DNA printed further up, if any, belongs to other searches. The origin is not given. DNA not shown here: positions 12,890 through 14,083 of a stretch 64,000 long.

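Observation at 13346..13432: Thioesterase nucleophile elbow reads GxCxG, and the usual Asp position reads Asn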

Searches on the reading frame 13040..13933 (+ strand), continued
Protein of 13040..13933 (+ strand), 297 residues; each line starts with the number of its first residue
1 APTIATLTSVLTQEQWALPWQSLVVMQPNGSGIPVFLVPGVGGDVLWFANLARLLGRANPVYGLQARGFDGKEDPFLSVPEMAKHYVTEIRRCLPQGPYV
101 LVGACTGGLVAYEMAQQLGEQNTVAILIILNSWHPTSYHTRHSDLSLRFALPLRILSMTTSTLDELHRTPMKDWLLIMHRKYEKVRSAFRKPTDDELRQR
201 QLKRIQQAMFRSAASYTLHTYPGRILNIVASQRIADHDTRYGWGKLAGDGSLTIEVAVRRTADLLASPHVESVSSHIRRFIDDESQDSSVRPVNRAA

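Call 36: search_protein_families(library=pfam, proteins=[L032:10902-12563:+, L032:12547-13368:+, L032:13383-13886:-, L032:14173-15084:-, L032:15579-16595:-], max_evalue=0.001)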
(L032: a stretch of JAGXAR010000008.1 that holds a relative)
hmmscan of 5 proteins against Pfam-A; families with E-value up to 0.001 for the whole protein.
L032:10902-12563:+ (553 aa): 5 families
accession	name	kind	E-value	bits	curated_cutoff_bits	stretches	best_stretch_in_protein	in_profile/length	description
PF00005.33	ABC_tran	-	4.6e-26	92.5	25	1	355-490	3-136/137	ABC transporter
PF00664.28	ABC_membrane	-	1.5e-08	35.1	28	1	47-269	33-261/274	ABC transporter transmembrane region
PF13304.12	AAA_21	-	6.9e-07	30.1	27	0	405-522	164-299/304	AAA domain, putative AbiEii toxin, Type IV TA system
PF02463.25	SMC_N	-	8.8e-07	29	40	0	460-535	134-211/220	RecF/RecN/SMC N terminal domain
PF13191.12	AAA_16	-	8.1e-05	23.6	32.6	1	363-490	24-144/167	AAA ATPase domain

L032:12547-13368:+ (273 aa): 2 families
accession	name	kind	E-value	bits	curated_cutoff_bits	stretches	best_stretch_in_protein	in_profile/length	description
PF01648.25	ACPS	-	3.8e-17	62.8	25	1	153-240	2-94/111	4'-phosphopantetheinyl transferase superfamily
PF22624.1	AASDHPPT_N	-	8.2e-10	39.3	27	1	62-146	11-96/100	4'-phosphopantetheinyl transferase, N-terminal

L032:13383-13886:- (167 aa): 3 families
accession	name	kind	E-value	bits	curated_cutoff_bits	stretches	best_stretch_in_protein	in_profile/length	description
PF14437.12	MafB19-deam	-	3e-37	128.1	27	1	10-155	3-142/142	MafB19-like deaminase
PF00383.29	dCMP_cyt_deam_1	-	1.2e-28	99.5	25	1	8-107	2-101/102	Cytidine and deoxycytidylate deaminase zinc-binding region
PF14439.12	Bd3614-deam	-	4.3e-05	23.9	38.5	1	32-100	11-78/113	Bd3614-like deaminase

L032:14173-15084:- (303 aa): 0 families

L032:15579-16595:- (338 aa): 4 families
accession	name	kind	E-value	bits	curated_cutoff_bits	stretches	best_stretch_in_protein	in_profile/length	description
PF10099.14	RskA_C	-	2.2e-19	70.5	29.4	1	209-332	41-135/135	Anti-sigma-K factor rskA, C-terminal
PF19220.6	Rod_CreS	-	0.00023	20.8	100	1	145-211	8-74/359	Crescentin, rod domain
PF06818.20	Fez1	-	0.00075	20.5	34.4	0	145-212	40-107/199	Fez1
PF13870.11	CCDC113_CCDC96_CC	-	0.00084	19.5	31.6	0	145-210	51-116/177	CCDC113/CCDC96, coiled-coil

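Call 56: search_protein_families(library=ncbifam, proteins=[L032:10902-12563:+, window:13097-13930:+], max_evalue=0.00001)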
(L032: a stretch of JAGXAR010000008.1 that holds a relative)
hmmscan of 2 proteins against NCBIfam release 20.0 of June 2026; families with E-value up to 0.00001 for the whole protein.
L032:10902-12563:+ (553 aa): 157 families (the best 25 are shown)
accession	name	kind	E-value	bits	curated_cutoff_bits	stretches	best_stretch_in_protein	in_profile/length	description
TIGR01194.1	cyc_pep_trnsptr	subfamily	4.2e-136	454.7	286.2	1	5-546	7-553/554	cyclic peptide export ABC transporter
NF007813.0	PRK10522.1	equivalog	4.1e-119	398.7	604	1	6-543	3-530/547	multidrug ABC transporter permease/ATP-binding protein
TIGR02203.1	MsbA_lipidA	equivalog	3.3e-38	131.5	602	2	22-425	24-421/572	lipid A export permease/ATP-binding protein MsbA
TIGR02868.1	CydC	equivalog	6e-31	107.7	329.05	1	97-522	99-529/530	thiol reductant ABC exporter subunit CydC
TIGR03375.1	type_I_sec_LssB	subfamily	1.5e-28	99.6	693.1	1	128-542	272-681/696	type I secretion system permease/ATPase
TIGR02857.1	CydD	equivalog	1.7e-27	96.6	435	1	332-535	322-529/529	thiol reductant ABC exporter subunit CydD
NF045513.1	HepA_fam_ABC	equivalog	8.6e-27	93.8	725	2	84-425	128-462/610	heterocyst formation ABC transporter subunit HepA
NF008381.0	PRK11176.1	equivalog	1.5e-26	92.9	867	1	30-544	39-560/582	lipid A ABC transporter ATP-binding protein/permease MsbA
TIGR02204.1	MsbA_rel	hypoth_equivalog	2.8e-24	85.7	780.4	1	25-543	31-555/576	ABC transporter, permease/ATP-binding protein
TIGR03796.1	NHLM_micro_ABC1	equivalog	7.7e-24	83.9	853.3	1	51-424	196-566/710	NHLP family bacteriocin export ABC transporter peptidase/permease/ATPase subunit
TIGR04521.1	ECF_ATPase_2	equivalog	1.3e-23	83.5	330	1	334-543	3-226/279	energy-coupling factor transporter ATPase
TIGR01842.1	type_I_sec_PrtD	subfamily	3.5e-23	81.9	510.15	2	20-414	14-395/544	type I secretion system permease/ATPase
TIGR04520.1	ECF_ATPase_1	equivalog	4.6e-23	82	315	1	333-544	2-218/269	energy-coupling factor transporter ATPase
TIGR01846.1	type_I_sec_HlyB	subfamily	8.4e-23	80.5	725.55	1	243-544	367-673/694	type I secretion system permease/ATPase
TIGR01193.1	bacteriocin_ABC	subfamily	1.7e-22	79.7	523.85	1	47-543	192-689/708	peptide cleavage/export ABC transporter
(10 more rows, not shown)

window:13097-13930:+ (278 aa): 2 families
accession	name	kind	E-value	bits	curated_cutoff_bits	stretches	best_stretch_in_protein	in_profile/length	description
NF040607.1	mycolic_Pks13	equivalog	3e-12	44.8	2100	1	9-116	1417-1519/1680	polyketide synthase Pks13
NF007605.2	PRK10252.1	equivalog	5.6e-07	27.4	2400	1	13-118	1065-1171/1292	enterobactin non-ribosomal peptide synthetase EntF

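Call 57: search_protein_representatives(protein=window:13097-13930:+)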
Query: 278 residues. Proteins with E-value up to 0.001 (for the whole library): 30112; up to 1e-10: 15238; up to 1e-30: 206. The best 150 are listed.
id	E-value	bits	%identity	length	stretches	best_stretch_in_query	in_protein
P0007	3.7e-95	334.5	57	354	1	1-272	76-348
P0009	1.5e-88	312.9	56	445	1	1-278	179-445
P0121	1.8e-83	296.2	54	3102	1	1-269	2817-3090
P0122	1.9e-79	282.9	52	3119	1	1-270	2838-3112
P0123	4.9e-66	239.0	81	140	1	139-278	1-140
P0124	4.2e-63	229.4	37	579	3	1-264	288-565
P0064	2.6e-57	210.4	49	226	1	63-278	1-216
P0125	1.9e-55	204.3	36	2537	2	1-264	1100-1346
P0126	5.0e-55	202.9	37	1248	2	1-263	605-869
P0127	6.9e-55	202.4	44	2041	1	1-267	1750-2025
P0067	5.6e-54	199.5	54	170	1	110-278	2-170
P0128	8.1e-54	198.9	39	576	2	1-267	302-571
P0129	1.3e-53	198.3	42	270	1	18-272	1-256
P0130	3.4e-53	196.9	34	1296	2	1-264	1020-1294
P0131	1.7e-52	194.6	37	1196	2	1-262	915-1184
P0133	7.9e-52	192.4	42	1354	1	1-265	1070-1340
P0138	1.5e-49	185.0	41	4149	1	1-265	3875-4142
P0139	1.8e-49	184.7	40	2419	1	2-271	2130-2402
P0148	5.1e-48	179.9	39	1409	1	1-267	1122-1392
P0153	1.2e-46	175.4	43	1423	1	1-272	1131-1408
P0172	1.9e-41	158.3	38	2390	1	1-262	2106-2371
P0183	2.8e-39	151.2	41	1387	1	1-263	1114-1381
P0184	6.0e-39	150.1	38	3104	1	1-262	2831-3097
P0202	5.0e-36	140.6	35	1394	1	1-265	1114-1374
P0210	6.5e-35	136.9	34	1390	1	1-263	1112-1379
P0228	1.9e-33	132.1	35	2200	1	5-266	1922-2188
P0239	6.4e-33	130.4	37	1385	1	1-263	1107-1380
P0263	3.5e-32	128.0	37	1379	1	1-266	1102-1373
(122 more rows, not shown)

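Call 62: list_cluster_members(proteins=[P0133, P0148, P0153, P0183, P0202, P0210, P0138, P0139, P0172, P0184])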
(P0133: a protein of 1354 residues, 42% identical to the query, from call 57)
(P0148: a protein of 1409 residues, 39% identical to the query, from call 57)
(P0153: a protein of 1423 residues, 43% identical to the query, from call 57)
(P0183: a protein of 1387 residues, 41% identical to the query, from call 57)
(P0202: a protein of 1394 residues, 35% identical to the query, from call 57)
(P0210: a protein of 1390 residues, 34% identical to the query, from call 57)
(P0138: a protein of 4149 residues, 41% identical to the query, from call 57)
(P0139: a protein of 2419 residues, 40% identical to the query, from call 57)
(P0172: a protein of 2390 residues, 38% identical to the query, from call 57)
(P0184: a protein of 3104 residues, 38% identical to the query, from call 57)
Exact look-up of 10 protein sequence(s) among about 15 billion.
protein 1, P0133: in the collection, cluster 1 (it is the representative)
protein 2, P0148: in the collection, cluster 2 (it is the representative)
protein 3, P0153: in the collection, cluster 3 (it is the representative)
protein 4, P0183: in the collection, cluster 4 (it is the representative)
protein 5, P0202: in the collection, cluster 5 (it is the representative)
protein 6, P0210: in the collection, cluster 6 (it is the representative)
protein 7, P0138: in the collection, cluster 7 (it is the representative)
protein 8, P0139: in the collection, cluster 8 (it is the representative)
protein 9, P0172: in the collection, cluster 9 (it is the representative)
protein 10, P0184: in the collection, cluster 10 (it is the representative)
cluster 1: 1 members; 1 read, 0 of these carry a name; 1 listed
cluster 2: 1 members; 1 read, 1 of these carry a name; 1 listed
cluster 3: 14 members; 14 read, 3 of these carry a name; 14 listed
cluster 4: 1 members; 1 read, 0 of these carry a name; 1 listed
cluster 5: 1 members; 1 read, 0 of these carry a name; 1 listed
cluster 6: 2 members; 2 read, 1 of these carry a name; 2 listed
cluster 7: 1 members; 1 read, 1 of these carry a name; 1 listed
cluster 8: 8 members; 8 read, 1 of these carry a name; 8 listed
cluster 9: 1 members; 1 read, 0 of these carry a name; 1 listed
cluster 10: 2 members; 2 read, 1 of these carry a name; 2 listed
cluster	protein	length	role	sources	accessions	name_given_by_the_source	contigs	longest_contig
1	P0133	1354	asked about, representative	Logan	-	-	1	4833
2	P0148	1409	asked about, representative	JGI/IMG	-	amino acid adenylation domain-containing protein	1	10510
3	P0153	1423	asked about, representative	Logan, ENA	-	-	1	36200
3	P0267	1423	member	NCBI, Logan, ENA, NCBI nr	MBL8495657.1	MAG: amino acid adenylation domain-containing protein [Rhodocyclaceae bacterium] | amino acid adenylation domain-containing protein [Rhodocyclaceae bacterium]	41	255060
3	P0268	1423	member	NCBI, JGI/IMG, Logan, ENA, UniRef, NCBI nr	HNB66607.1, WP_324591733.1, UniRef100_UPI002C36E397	amino acid adenylation domain-containing protein [Accumulibacter sp.] | non-ribosomal peptide synthetase n=1 Tax=Accumulibacter sp. TaxID=2053492 ...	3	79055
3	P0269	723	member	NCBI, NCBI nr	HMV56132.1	MAG TPA: AMP-binding protein, partial [Nitrospira sp.] | AMP-binding protein [Nitrospira sp.]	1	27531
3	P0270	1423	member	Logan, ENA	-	-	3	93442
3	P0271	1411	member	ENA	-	-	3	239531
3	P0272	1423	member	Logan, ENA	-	-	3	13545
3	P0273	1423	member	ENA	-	-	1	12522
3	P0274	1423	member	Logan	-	-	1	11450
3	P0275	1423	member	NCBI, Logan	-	-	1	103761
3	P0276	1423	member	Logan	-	-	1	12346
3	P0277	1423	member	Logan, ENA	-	-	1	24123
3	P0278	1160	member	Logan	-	-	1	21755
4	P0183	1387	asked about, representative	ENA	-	-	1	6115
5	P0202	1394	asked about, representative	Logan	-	-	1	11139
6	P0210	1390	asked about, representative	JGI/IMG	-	amino acid adenylation domain-containing protein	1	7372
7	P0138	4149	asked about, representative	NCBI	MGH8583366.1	MAG: amino acid adenylation domain-containing protein [Gammaproteobacteria bacterium]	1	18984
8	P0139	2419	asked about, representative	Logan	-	-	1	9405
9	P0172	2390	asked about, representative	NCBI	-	-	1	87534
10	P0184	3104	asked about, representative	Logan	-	-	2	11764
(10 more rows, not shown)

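Call 73: find_encoding_contigs(protein=P0184, flank=8000, max_places=2)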
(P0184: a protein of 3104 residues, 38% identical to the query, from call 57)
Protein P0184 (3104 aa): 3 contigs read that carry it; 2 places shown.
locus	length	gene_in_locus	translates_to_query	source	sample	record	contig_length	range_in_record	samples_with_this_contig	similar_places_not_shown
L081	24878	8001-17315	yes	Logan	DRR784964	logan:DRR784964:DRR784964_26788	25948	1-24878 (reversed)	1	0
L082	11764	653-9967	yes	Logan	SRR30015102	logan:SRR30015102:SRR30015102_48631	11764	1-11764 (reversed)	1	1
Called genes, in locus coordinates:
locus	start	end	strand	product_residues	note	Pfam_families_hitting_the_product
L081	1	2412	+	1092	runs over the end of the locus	PF10070:DabA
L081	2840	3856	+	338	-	PF00180:Iso_dh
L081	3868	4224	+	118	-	PF18324:Isocitrate_DH_C_bact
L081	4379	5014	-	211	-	PF13489:Methyltransf_23 (weak), PF00891:Methyltransf_2 (weak), PF13847:Methyltransf_31 (weak), PF08241:Methyltransf_11, PF08242:Methyltransf_12, PF13649:Methyltransf_25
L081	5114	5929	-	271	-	PF11306:DUF3108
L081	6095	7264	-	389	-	PF00872:Transposase_mut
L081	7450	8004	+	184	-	-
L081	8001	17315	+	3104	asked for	PF00501:AMP-binding, PF23024:AMP-dom_DIP2-like, PF00550:PP-binding, PF00668:Condensation, PF00501:AMP-binding, PF13193:AMP-binding_C, PF00550:PP-binding, PF00668:Condensation, +5 more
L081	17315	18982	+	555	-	PF00664:ABC_membrane, PF00005:ABC_tran, PF02463:SMC_N (faint)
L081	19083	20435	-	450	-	-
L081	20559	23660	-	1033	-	PF00873:ACR_tran, PF03176:MMPL (weak)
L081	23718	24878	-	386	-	?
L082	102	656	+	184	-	-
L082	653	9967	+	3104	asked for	PF00501:AMP-binding, PF23024:AMP-dom_DIP2-like, PF00550:PP-binding, PF00668:Condensation, PF00501:AMP-binding, PF13193:AMP-binding_C, PF00550:PP-binding, PF00668:Condensation, +5 more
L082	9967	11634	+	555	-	PF00664:ABC_membrane, PF00005:ABC_tran, PF02463:SMC_N (faint)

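Call 74: find_encoding_contigs(protein=P0153, flank=8000, max_places=2)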
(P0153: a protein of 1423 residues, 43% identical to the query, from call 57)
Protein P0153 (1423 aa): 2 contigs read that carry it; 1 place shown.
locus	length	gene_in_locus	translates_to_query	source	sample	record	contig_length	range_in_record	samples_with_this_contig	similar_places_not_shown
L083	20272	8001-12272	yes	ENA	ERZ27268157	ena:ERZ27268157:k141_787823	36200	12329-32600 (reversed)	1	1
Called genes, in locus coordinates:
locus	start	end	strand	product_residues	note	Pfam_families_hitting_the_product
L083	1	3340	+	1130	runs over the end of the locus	PF18563:TubC_N, PF00668:Condensation, PF00501:AMP-binding, PF13193:AMP-binding_C, PF00550:PP-binding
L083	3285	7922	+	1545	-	PF00109:ketoacyl-synt, PF02801:Ketoacyl-synt_C, PF16197:KAsynt_C_assoc, PF22336:RhiE-like_linker, PF22621:CurL-like_PKS_C, PF00698:Acyl_transf_1, PF08659:KR, PF00550:PP-binding, +2 more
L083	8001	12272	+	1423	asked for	PF18563:TubC_N, PF00668:Condensation, PF00501:AMP-binding, PF13193:AMP-binding_C, PF00550:PP-binding, PF00975:Thioesterase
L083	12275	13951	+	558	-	PF00005:ABC_tran, PF02463:SMC_N (faint), PF13304:AAA_21 (faint)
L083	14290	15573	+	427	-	PF08421:Methyltransf_13, PF13489:Methyltransf_23, PF08242:Methyltransf_12 (weak), PF08484:Methyltransf_14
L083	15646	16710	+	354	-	PF01073:3Beta_HSD, PF01370:Epimerase, PF04321:RmlD_sub_bind, PF16363:GDP_Man_Dehyd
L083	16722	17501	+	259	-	PF00483:NTP_transferase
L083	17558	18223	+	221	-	PF02585:PIG-L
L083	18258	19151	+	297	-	PF00535:Glycos_transf_2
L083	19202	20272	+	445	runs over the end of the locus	PF16254:DUF4910, PF09940:DUF2172, PF16221:HTH_47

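Call 75: find_encoding_contigs(protein=P0172, flank=5000, max_places=1)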
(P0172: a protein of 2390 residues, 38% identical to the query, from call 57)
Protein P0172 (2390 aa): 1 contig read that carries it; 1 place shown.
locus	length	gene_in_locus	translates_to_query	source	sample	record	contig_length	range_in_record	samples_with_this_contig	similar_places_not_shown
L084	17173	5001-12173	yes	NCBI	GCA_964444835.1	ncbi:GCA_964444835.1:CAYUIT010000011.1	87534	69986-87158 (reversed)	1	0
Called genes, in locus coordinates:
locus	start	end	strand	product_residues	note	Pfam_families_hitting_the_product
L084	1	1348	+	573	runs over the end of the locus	?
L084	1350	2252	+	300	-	PF13385:Laminin_G_3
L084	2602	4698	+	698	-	-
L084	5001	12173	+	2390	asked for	PF00668:Condensation, PF00501:AMP-binding, PF00550:PP-binding, PF00668:Condensation, PF00501:AMP-binding, PF13193:AMP-binding_C, PF00550:PP-binding, PF00975:Thioesterase, +1 more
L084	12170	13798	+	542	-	PF00664:ABC_membrane, PF00005:ABC_tran, PF02463:SMC_N (faint), PF13304:AAA_21 (faint)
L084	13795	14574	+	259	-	PF22624:AASDHPPT_N, PF01648:ACPS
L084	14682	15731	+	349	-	PF02350:Epimerase_2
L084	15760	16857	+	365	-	PF00535:Glycos_transf_2, PF13641:Glyco_tranf_2_3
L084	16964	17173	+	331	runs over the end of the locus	PF01073:3Beta_HSD, PF01370:Epimerase, PF02719:Polysacc_synt_2 (weak), PF04321:RmlD_sub_bind, PF13460:NAD_binding_10 (weak), PF16363:GDP_Man_Dehyd, PF07993:NAD_binding_4 (weak)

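Call 76: find_encoding_contigs(protein=P0138, flank=5000, max_places=1)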
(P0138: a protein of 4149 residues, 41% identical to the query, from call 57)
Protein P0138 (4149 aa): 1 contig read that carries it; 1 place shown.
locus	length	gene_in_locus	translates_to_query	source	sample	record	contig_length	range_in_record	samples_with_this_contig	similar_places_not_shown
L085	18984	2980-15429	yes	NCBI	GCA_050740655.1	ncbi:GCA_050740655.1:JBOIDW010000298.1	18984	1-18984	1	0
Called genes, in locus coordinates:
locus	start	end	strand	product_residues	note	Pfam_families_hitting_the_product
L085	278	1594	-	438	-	PF13372:Alginate_exp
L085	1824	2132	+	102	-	PF08734:GYD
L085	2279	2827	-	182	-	PF03745:DUF309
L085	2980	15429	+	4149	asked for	PF00501:AMP-binding, PF23024:AMP-dom_DIP2-like, PF00550:PP-binding, PF00668:Condensation, PF00501:AMP-binding, PF13193:AMP-binding_C, PF00550:PP-binding, PF00668:Condensation, +8 more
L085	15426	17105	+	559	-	PF00664:ABC_membrane, PF00005:ABC_tran, PF02463:SMC_N (faint), PF13304:AAA_21 (faint)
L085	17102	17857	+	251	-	PF22624:AASDHPPT_N (weak), PF01648:ACPS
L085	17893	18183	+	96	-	-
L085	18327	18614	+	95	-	PF14076:DUF4258 (weak)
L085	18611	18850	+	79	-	-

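Call 77: find_encoding_contigs(protein=P0202, flank=5000, max_places=1)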
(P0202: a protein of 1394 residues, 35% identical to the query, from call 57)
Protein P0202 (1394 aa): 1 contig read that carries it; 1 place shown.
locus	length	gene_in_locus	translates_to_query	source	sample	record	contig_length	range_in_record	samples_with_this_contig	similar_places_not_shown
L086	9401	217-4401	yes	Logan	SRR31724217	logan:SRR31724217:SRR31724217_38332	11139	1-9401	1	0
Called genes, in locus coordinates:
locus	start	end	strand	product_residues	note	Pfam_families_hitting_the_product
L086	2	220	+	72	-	?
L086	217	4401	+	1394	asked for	PF18563:TubC_N, PF00668:Condensation, PF00501:AMP-binding, PF13193:AMP-binding_C, PF00550:PP-binding, PF00561:Abhydrolase_1, PF00975:Thioesterase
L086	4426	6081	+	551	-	PF00664:ABC_membrane, PF00005:ABC_tran, PF02463:SMC_N (faint), PF13304:AAA_21 (faint)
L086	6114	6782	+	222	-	PF22624:AASDHPPT_N, PF01648:ACPS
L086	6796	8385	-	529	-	PF00999:Na_H_Exchanger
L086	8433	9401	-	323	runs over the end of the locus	PF01370:Epimerase, PF04321:RmlD_sub_bind (weak), PF16363:GDP_Man_Dehyd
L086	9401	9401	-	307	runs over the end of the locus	-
